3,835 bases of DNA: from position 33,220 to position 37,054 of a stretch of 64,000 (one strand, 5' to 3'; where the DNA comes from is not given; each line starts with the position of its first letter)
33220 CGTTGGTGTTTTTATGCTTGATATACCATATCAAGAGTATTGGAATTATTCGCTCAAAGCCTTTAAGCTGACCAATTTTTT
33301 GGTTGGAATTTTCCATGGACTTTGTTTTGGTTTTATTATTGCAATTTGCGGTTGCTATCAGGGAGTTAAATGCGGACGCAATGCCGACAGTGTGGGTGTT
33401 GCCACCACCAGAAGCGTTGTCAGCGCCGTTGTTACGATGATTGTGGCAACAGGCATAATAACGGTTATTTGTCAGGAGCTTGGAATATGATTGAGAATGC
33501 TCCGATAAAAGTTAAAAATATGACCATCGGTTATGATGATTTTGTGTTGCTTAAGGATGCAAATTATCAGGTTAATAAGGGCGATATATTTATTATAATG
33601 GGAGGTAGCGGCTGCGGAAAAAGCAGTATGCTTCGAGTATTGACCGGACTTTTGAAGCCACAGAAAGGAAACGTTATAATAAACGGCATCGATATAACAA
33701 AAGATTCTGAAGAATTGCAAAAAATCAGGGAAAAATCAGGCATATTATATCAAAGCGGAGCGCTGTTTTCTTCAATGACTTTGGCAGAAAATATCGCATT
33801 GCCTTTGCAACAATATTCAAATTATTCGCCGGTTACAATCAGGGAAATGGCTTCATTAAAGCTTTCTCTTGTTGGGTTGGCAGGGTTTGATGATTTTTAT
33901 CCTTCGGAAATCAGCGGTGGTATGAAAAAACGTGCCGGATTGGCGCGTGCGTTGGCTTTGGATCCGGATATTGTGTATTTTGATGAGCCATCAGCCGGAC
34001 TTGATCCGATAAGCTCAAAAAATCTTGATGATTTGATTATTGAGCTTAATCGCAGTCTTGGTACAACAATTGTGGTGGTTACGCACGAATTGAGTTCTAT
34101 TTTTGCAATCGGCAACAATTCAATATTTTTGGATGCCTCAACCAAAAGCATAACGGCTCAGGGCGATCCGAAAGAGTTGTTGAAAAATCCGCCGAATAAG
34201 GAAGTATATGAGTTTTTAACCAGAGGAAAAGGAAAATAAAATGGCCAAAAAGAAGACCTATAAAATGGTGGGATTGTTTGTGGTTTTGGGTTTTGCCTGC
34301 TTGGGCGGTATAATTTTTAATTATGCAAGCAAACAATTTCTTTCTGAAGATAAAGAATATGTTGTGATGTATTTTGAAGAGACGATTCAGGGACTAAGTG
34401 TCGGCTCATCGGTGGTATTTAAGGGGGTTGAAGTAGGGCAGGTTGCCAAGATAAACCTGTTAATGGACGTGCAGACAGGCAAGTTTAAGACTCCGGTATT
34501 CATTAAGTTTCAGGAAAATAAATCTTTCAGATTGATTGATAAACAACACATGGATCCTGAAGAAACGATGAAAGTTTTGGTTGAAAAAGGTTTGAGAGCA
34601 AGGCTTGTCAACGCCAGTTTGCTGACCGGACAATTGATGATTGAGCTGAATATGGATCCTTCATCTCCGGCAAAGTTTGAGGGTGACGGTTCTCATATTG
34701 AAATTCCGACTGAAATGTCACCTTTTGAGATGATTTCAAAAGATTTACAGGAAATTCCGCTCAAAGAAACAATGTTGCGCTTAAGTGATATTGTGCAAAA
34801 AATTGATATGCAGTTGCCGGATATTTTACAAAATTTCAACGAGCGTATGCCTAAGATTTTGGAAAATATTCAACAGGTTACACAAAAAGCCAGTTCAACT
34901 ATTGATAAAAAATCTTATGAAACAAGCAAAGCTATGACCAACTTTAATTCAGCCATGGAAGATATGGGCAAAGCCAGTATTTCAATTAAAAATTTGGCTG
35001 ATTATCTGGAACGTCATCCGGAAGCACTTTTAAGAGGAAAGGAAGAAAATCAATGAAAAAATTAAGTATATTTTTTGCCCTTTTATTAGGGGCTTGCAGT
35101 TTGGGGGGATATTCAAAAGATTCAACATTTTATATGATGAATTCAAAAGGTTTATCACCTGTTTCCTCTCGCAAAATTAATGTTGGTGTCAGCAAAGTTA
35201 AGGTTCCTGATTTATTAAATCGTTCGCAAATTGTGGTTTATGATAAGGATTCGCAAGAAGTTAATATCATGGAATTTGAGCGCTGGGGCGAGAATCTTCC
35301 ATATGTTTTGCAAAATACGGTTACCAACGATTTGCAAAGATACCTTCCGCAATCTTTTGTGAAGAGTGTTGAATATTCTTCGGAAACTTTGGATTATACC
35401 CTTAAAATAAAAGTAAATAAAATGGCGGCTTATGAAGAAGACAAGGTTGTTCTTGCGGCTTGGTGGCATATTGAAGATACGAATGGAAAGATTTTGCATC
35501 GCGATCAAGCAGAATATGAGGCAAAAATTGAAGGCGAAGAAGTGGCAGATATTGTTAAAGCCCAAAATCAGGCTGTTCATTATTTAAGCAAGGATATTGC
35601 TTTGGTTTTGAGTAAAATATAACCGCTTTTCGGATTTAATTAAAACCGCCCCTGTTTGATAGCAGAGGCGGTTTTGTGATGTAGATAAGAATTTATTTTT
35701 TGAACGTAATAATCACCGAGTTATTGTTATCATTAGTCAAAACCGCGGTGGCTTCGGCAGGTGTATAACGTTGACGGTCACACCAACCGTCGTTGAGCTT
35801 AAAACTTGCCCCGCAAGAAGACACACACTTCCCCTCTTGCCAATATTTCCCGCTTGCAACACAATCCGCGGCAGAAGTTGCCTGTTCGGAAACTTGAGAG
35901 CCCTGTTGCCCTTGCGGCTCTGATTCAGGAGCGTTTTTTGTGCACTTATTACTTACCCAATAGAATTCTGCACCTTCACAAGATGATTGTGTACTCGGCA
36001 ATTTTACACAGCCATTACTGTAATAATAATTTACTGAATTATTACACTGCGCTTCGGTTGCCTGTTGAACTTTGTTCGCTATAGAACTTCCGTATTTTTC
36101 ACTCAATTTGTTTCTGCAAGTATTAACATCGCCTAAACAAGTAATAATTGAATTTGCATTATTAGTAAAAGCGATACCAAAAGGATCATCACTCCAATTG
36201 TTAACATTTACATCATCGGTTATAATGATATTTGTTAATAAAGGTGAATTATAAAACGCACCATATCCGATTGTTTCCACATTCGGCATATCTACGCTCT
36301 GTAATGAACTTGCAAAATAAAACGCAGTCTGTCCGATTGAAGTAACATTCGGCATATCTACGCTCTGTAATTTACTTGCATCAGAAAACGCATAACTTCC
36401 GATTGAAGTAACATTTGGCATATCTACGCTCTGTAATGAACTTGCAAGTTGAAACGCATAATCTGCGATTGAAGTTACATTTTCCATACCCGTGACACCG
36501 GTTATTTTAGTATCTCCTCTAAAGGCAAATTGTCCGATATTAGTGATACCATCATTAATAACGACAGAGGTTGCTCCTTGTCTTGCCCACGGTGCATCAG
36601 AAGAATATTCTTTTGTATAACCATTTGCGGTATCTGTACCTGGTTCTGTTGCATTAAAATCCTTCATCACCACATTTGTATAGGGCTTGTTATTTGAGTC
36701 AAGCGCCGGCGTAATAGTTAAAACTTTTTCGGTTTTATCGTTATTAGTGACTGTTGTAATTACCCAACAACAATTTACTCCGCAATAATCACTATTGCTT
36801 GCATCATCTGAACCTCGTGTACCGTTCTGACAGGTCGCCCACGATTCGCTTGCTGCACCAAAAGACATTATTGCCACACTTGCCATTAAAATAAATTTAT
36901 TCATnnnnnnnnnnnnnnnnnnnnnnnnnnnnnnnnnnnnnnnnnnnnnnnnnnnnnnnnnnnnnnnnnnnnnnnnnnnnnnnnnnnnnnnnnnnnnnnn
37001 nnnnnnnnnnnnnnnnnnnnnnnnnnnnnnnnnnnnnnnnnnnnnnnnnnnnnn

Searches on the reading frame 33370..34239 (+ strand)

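Call 7: search_protein_families(library=pfam, proteins=[window:33370-34239:+])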
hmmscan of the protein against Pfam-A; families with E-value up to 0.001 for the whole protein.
window:33370-34239:+ (289 aa): 2 families
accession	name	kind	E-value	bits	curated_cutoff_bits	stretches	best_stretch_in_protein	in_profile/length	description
PF00005.33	ABC_tran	-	1.3e-28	100.8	25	1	61-208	1-136/137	ABC transporter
PF13304.12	AAA_21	-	6e-07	30.3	27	1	176-240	233-299/304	AAA domain, putative AbiEii toxin, Type IV TA system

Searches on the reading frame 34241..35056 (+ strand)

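Call 7: search_protein_families(library=pfam, proteins=[window:34241-35056:+])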
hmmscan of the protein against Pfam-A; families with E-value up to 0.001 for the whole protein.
window:34241-35056:+ (271 aa): 1 family
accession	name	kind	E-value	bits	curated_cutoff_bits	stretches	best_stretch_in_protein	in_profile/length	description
PF02470.25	MlaD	-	6e-11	42.9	25.1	1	39-137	3-79/81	MlaD protein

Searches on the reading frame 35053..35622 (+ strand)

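Call 7: search_protein_families(library=pfam, proteins=[window:35053-35622:+])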
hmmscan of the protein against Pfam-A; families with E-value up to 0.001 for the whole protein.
window:35053-35622:+ (189 aa): 1 family
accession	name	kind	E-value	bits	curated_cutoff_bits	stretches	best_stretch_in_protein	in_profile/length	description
PF03886.18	ABC_trans_aux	-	1.4e-26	93.5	26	1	36-183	13-161/161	ABC-type transport auxiliary lipoprotein component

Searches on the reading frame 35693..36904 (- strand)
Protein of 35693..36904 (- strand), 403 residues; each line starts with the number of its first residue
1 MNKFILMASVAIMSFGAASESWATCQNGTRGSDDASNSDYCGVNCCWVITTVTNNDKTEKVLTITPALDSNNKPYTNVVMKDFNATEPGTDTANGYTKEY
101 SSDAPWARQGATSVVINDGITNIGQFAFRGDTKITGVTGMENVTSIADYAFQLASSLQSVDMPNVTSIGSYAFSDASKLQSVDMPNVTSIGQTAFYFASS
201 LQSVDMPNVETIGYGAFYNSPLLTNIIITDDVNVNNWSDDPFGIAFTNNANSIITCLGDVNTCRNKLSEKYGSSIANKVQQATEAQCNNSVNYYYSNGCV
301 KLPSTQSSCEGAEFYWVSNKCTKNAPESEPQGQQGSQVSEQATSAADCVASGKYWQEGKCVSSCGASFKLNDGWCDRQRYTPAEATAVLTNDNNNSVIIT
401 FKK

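Call 7: search_protein_families(library=pfam, proteins=[window:35693-36904:-])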
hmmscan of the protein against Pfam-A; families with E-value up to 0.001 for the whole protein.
window:35693-36904:- (403 aa): 1 family
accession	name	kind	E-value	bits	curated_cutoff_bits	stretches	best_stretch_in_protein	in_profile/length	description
PF13306.12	LRR_5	-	3.8e-25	88.7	27.7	1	111-221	13-124/127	BspA type Leucine rich repeat region (6 copies)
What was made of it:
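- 35693..36904 (-): BspA-type LRR_5 gene (403 aa, N-terminal signal peptide ...SESWA) - the presumed regulated gene. PF13306, E 3.8e-25 (call 7).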

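Call 31: find_homologous_proteins(query=window:35696-36904:-, max_evalue=1e-20)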
Query window:35696-36904:- (403 aa): 672 proteins with E <= 1e-20 among 5382 candidates; the best 120 are listed.
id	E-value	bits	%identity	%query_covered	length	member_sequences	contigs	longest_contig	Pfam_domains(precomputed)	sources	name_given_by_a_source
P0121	9.1e-268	906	100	100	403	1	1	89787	PF13306.13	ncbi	-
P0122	5.5e-84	301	45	100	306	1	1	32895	PF13306.13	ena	-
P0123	4.5e-68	248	49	25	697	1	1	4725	PF13516.13,PF13306.13,PF12799.14,PF13855.13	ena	-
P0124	2.5e-67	246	37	96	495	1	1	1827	PF13306.13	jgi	jgi:hypothetical protein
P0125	7.7e-64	234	43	98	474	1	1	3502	PF13306.13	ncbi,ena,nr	ncbi:MAG: leucine-rich repeat protein [Alphaproteobacteria bacterium]|nr:leucine-rich repeat protein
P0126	5.7e-62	228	40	100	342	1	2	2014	PF13306.13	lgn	-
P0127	5.1e-58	215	42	95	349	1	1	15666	PF13306.13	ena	-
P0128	1.2e-57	214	32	99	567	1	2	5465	PF13306.13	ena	-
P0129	2.0e-57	213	43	78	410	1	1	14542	PF13306.13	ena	-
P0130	1.2e-56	211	48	30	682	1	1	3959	PF13306.13,PF13855.13,PF23952.2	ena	-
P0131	6.2e-55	205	44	53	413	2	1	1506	PF13306.13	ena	-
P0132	1.4e-54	204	53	27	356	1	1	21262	PF13306.13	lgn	-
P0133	6.3e-54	202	49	32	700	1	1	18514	PF13306.13,PF05725.19,PF13855.13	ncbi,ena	-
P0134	1.2e-53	201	42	32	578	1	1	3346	PF13306.13,PF13855.13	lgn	-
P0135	3.2e-53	199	43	33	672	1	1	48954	PF19190.7,PF13306.13,PF13004.14,PF05725.19,PF13855.13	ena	-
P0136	5.9e-52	195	44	30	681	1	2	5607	PF13149.13,PF13306.13,PF13855.13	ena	-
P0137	3.7e-51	193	50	26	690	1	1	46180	PF13306.13,PF12799.14,PF13855.13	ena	-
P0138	3.8e-50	189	46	32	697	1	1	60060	PF13306.13,PF13855.13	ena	-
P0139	4.9e-50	189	51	30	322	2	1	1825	PF13306.13,PF13855.13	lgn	-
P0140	6.0e-50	189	40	100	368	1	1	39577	PF13306.13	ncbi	-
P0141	6.1e-50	189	37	47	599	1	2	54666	PF13306.13,PF13855.13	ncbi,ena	-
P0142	3.0e-49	186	41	67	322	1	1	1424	PF13306.13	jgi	jgi:hypothetical protein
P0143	7.7e-49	185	41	30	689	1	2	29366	PF13306.13,PF10660.15,PF13855.13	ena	-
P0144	5.8e-48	182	41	30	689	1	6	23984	PF13306.13,PF12799.14,PF13855.13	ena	-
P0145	1.8e-47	180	38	35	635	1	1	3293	PF13306.13,PF18962.8,PF13855.13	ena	-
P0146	1.5e-46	177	42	32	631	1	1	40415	PF13306.13,PF12799.14,PF13855.13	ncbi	-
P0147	1.6e-46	177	41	26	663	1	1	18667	PF13306.13,PF13855.13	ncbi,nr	ncbi:MAG: leucine-rich repeat protein [Methanolobus sp.]|nr:leucine-rich repeat protein [Methanolobu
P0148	2.4e-46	177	43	28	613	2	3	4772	PF13306.13,PF12799.14,PF13855.13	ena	-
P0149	5.7e-46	176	45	31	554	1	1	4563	PF13306.13,PF05725.19,PF13855.13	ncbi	-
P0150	6.4e-46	175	47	36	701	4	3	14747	PF13306.13,PF13855.13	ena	-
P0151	2.3e-45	174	49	31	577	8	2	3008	PF13306.13,PF05725.19,PF13855.13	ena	-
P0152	3.1e-45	173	47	29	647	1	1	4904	PF13306.13,PF13855.13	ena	-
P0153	5.0e-45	172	46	33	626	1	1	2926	PF13306.13,PF13855.13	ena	-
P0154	1.7e-44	171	42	30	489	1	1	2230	PF13306.13,PF13855.13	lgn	-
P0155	2.9e-44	170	36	32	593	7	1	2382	PF13306.13,PF13855.13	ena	-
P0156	7.1e-44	169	39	30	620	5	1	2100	PF13306.13,PF13855.13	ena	-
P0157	9.5e-44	168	41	33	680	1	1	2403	PF13306.13,PF00404.25,PF05725.19,PF12799.14,PF13855.13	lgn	-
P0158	1.0e-43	168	31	40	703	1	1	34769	PF13306.13,PF12799.14,PF13855.13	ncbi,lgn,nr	ncbi:MAG: leucine-rich repeat domain-containing protein [Clostridiales bacterium]|nr:leucine-rich re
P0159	1.6e-43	167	41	37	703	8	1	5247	PF13306.13,PF13855.13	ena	-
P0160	1.6e-43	167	38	44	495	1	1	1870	PF13306.13,PF05725.19,PF13855.13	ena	-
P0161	2.4e-43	167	47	33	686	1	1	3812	PF13306.13,PF13855.13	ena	-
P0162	2.9e-43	167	45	32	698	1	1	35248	PF13306.13,PF13855.13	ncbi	-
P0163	8.2e-43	165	44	33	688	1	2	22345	PF13306.13,PF05725.19,PF13855.13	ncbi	-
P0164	2.2e-42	164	46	30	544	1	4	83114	PF13306.13,PF13855.13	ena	-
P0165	2.6e-42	163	35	35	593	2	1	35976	PF13306.13,PF13855.13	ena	-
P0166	3.1e-42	163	33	52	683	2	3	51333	PF13306.13,PF13855.13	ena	-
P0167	4.0e-42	163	35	72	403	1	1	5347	PF13306.13,PF05725.19,PF13855.13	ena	-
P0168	8.7e-42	162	39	32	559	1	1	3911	PF13306.13,PF13855.13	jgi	jgi:hypothetical protein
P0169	9.4e-42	162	29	78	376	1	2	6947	PF13306.13,PF13855.13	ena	-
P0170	1.1e-41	161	53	26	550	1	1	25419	PF13306.13,PF12799.14,PF13855.13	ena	-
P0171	1.8e-41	161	43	31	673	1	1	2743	PF13306.13,PF13855.13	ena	-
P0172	3.3e-41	160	39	41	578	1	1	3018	PF13306.13,PF13855.13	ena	-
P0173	3.3e-41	160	43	29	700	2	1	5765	PF13306.13,PF12799.14,PF13855.13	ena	-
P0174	4.2e-41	159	42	35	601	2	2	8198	PF13306.13,PF13855.13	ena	-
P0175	4.4e-41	159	42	31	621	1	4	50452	PF13306.13,PF17164.11,PF13855.13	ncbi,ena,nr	ncbi:MAG: leucine-rich repeat domain-containing protein [Paraprevotella sp.]|nr:leucine-rich repeat 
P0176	4.6e-41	159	29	100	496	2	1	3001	PF13306.13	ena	-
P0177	5.4e-41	159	39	32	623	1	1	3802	PF13306.13,PF13855.13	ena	-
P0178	5.8e-41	159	34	38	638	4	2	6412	PF13306.13,PF12799.14,PF13855.13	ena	-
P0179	6.2e-41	159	48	30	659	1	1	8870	PF09479.17,PF13306.13,PF18998.7,PF12799.14,PF13855.13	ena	-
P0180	8.1e-41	159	46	30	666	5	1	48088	PF13306.13,PF13855.13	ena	-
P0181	9.4e-41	158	35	30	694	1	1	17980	PF13306.13,PF13855.13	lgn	-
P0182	1.1e-40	158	42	33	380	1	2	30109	PF13306.13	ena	-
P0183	1.8e-40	157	45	30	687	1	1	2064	PF13306.13,PF12799.14,PF13855.13,PF23952.2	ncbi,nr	ncbi:MAG: leucine-rich repeat domain-containing protein, partial [Clostridia bacterium]|nr:leucine-r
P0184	2.2e-40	157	33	52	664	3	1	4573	PF13306.13,PF05725.19,PF13855.13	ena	-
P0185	2.4e-40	157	35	46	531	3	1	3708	PF13306.13,PF05725.19,PF13855.13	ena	-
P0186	2.4e-40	157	48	30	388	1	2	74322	PF13306.13,PF13855.13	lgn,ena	-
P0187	2.9e-40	157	39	32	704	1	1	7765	PF13306.13,PF13855.13,PF00041.28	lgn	-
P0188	3.0e-40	157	38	31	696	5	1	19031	PF13306.13,PF12799.14,PF13855.13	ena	-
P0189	3.2e-40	157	34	33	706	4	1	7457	PF13306.13,PF12799.14,PF13855.13,PF23952.2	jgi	-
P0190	3.8e-40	156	31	33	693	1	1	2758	PF13306.13,PF13855.13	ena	-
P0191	5.2e-40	156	38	31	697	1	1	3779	PF13306.13,PF12799.14,PF13855.13,PF23952.2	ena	-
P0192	6.7e-40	156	38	35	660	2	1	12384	PF13306.13,PF05725.19,PF13855.13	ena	-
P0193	7.0e-40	155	45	33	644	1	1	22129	PF13306.13,PF13855.13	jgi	jgi:hypothetical protein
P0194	1.0e-39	155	49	29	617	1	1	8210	PF13306.13,PF13855.13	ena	-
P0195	1.6e-39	154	49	29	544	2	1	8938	PF13306.13,PF12799.14,PF13855.13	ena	-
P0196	1.8e-39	154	47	36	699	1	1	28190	PF13306.13,PF05725.19,PF13855.13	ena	-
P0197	2.0e-39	154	42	31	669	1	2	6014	PF13306.13,PF18998.7,PF05725.19,PF12799.14,PF13855.13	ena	-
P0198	3.0e-39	153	37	50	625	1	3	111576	PF13306.13,PF13855.13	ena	-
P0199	3.6e-39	153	41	31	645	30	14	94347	PF13306.13,PF05725.19,PF13855.13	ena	-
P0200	3.9e-39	153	35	39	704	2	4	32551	PF13306.13,PF13855.13,PF23952.2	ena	-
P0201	4.4e-39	153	45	32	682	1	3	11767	PF13306.13,PF12799.14,PF13855.13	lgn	-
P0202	4.7e-39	153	44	33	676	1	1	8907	PF13306.13,PF27129.1,PF12799.14,PF13855.13,PF23952.2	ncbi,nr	ncbi:MAG: leucine-rich repeat domain-containing protein [Bacteroidales bacterium]|nr:leucine-rich re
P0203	5.3e-39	153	47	36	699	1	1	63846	PF13306.13,PF05725.19,PF13855.13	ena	-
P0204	6.3e-39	152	42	31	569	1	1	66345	PF13306.13,PF13855.13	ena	-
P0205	6.8e-39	152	49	31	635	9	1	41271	PF13306.13,PF13855.13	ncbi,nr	ncbi:MAG: leucine-rich repeat domain-containing protein [Clostridiales bacterium]|nr:leucine-rich re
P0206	1.2e-38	151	47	27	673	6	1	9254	PF13306.13,PF05725.19,PF13855.13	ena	-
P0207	1.3e-38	151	33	28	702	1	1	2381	PF13306.13,PF05725.19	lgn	-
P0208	1.5e-38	151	47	31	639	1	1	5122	PF13306.13,PF03640.21,PF12799.14,PF13855.13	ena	-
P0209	1.5e-38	151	38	37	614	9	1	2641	PF13306.13,PF12799.14,PF13855.13,PF23952.2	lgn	-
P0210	1.7e-38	151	42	29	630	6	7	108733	PF13306.13,PF13855.13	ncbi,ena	-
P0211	1.9e-38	151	47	28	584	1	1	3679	PF13306.13,PF05725.19,PF13855.13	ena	-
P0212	2.5e-38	150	40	32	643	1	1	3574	PF13306.13,PF12799.14,PF13855.13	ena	-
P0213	2.6e-38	150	39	41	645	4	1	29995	PF13306.13,PF00404.25,PF13855.13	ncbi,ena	-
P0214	3.5e-38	150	35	33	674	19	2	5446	PF13306.13,PF18998.7,PF13855.13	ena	-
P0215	4.1e-38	150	46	33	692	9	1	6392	PF13306.13,PF13855.13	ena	-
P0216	5.0e-38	149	50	29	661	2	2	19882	PF13306.13,PF05725.19,PF13855.13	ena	-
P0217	9.0e-38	149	47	29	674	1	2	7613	PF13306.13,PF00404.25,PF05725.19,PF13855.13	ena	-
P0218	9.6e-38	148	42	30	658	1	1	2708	PF13306.13,PF13004.14,PF05725.19,PF13855.13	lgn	-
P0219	1.3e-37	148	45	34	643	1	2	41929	PF13306.13,PF05725.19,PF13855.13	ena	-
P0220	1.4e-37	148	30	33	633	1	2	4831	PF13306.13,PF13855.13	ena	-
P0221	1.4e-37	148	40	33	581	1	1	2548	PF13306.13,PF13855.13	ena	-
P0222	1.7e-37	148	49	33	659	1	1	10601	PF13306.13,PF18962.8,PF05725.19,PF12799.14,PF13855.13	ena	-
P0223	2.1e-37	147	38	38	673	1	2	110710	PF13306.13,PF13855.13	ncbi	-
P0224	2.4e-37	147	40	41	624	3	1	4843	PF13306.13,PF13855.13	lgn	-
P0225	2.9e-37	147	45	30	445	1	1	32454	PF13306.13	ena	-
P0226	3.6e-37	147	42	32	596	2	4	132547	PF13306.13,PF05725.19,PF13855.13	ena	-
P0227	3.7e-37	147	36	46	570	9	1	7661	PF13306.13,PF13855.13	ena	-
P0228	4.1e-37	146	44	30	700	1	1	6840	PF13306.13,PF13855.13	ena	-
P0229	4.8e-37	146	38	30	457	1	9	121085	PF13306.13,PF13855.13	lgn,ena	-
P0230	5.2e-37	146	40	30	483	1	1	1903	PF13306.13,PF12799.14,PF13855.13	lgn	-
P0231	8.1e-37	145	48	46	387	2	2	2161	PF13306.13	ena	-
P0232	8.2e-37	145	30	77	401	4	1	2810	PF13306.13,PF13855.13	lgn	-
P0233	9.5e-37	145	46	30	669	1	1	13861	PF13306.13,PF25833.1,PF21910.3,PF13855.13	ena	-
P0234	1.1e-36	145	47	24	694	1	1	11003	PF13306.13,PF13855.13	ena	-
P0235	1.8e-36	144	41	30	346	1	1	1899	PF13306.13,PF13855.13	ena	-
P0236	2.0e-36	144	38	31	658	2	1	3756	PF13306.13,PF12799.14,PF13855.13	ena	-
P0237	2.1e-36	144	36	99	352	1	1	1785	PF13306.13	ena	-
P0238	2.6e-36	144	34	36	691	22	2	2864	PF13306.13,PF13855.13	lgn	-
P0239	3.6e-36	143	33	35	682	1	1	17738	PF13306.13,PF12799.14,PF13855.13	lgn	-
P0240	4.4e-36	143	40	37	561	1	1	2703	PF13306.13,PF05725.19,PF13855.13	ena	-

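Call 32: find_encoding_contigs(protein=P0122, flank=2500, max_places=2)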
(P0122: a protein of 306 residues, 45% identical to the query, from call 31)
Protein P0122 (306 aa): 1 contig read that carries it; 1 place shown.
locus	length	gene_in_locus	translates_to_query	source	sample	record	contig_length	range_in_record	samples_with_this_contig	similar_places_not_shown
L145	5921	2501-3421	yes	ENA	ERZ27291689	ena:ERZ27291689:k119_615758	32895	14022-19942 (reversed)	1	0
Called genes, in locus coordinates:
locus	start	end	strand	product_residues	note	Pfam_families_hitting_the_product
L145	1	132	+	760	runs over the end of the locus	PF04453:LptD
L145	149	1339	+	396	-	PF13623:SurA_N_2, PF13624:SurA_N_3, PF09312:SurA_N, PF13616:Rotamase_3, PF13145:Rotamase_2, PF00639:Rotamase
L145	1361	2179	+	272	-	PF00398:RrnaAD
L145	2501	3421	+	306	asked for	PF13306:LRR_5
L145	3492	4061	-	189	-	PF03886:ABC_trans_aux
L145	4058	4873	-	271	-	PF02470:MlaD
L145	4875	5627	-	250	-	PF00005:ABC_tran, PF13304:AAA_21 (faint)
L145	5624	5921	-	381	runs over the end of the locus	PF02405:MlaE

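Call 33: find_encoding_contigs(protein=P0140, flank=2500, max_places=2)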
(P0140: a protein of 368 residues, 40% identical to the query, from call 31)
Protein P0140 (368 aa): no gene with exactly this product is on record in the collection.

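Call 34: find_encoding_contigs(protein=P0127, flank=2500, max_places=2)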
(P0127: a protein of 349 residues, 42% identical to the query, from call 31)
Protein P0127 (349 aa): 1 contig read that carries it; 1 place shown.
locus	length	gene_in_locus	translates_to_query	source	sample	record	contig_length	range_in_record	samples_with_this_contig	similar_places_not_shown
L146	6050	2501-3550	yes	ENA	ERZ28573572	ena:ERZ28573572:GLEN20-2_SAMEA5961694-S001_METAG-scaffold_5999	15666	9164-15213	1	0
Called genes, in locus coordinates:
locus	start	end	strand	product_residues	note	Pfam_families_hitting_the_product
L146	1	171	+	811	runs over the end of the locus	PF20437:LonC_helical, PF13654:AAA_32, PF20436:LonB_AAA-LID, PF05362:Lon_C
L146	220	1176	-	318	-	PF01544:CorA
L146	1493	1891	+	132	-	PF04379:DUF525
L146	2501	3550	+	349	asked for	PF13306:LRR_5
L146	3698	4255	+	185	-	-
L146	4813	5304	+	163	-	PF01192:RNA_pol_Rpb6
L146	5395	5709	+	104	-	PF13328:HD_4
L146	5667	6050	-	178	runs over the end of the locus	PF00367:PTS_EIIB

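Call 39: find_encoding_contigs(protein=P0129, flank=2500, max_places=3)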
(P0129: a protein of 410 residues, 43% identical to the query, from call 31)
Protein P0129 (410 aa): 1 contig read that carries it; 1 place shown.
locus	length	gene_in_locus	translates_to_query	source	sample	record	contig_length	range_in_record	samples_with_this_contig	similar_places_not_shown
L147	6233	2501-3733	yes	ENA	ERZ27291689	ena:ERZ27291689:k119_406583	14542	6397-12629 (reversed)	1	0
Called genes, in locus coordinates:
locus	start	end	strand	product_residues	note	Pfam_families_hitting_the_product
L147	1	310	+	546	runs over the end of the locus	PF00342:PGI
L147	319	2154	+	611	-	PF02518:HATPase_c, PF13589:HATPase_c_3, PF01119:DNA_mis_repair, PF08676:MutL_C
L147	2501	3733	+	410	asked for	PF13306:LRR_5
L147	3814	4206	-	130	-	PF01245:Ribosomal_L19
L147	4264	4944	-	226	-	PF01746:tRNA_m1G_MT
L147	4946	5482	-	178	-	PF01782:RimM, PF05239:PRC, PF24986:PRC_RimM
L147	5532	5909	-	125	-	PF00886:Ribosomal_S16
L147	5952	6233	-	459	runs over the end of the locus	PF02881:SRP54_N, PF06414:Zeta_toxin (faint), PF00448:SRP54, PF01656:CbiA (weak), PF02978:SRP_SPB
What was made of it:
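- On 6S RNA, tmRNA, SRP RNA, RNase P RNA (housekeeping RNAs): Two diverged copies occur in one metagenome assembly (calls 32, 39).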

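Call 40: find_encoding_contigs(protein=P0125, flank=2500, max_places=3)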
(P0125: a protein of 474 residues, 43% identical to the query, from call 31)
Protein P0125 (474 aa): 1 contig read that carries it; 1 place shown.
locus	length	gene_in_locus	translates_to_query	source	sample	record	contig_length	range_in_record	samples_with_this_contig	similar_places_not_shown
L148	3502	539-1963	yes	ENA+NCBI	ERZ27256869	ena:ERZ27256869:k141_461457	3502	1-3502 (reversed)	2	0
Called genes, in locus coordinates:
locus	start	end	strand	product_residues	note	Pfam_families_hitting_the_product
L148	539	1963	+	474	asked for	PF13306:LRR_5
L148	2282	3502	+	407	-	PF00133:tRNA-synt_1, PF09334:tRNA-synt_1g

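Call 60: list_cluster_members(proteins=[P0121, P0001, P0125])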
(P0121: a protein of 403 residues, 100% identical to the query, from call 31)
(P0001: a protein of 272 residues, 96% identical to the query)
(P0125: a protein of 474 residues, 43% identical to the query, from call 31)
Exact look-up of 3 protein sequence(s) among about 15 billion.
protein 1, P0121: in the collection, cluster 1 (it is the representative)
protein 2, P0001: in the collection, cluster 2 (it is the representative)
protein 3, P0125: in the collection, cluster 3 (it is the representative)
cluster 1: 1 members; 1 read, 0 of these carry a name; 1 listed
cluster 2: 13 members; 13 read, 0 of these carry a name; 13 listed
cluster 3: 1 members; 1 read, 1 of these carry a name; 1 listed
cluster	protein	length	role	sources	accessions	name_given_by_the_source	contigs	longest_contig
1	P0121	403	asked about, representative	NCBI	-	-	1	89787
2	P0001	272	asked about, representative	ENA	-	-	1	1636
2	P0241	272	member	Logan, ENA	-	-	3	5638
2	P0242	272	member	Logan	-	-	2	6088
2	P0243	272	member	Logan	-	-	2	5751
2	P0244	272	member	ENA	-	-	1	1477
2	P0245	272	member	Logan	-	-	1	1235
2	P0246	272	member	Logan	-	-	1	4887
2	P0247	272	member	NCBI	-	-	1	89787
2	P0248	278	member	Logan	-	-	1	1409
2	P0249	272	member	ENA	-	-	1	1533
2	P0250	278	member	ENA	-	-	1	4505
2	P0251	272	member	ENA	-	-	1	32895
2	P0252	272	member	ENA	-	-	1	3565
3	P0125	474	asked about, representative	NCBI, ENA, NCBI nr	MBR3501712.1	MAG: leucine-rich repeat protein [Alphaproteobacteria bacterium] | leucine-rich repeat protein [Alphaproteobacteria bacterium]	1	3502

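Call 77: find_related_loci(query=window:35696-36904:-, collection=viral_contigs, flank=1500)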
Query window:35696-36904:- (403 aa) in viral_contigs; peptide patterns used: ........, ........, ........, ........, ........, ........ (x = any residue, [..] = any of these).
2 stretches matched a pattern, but none encodes a relative of the query by tblastn (E <= 1e-3).
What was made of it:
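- Tried and rejected: No relative was found (call 77).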
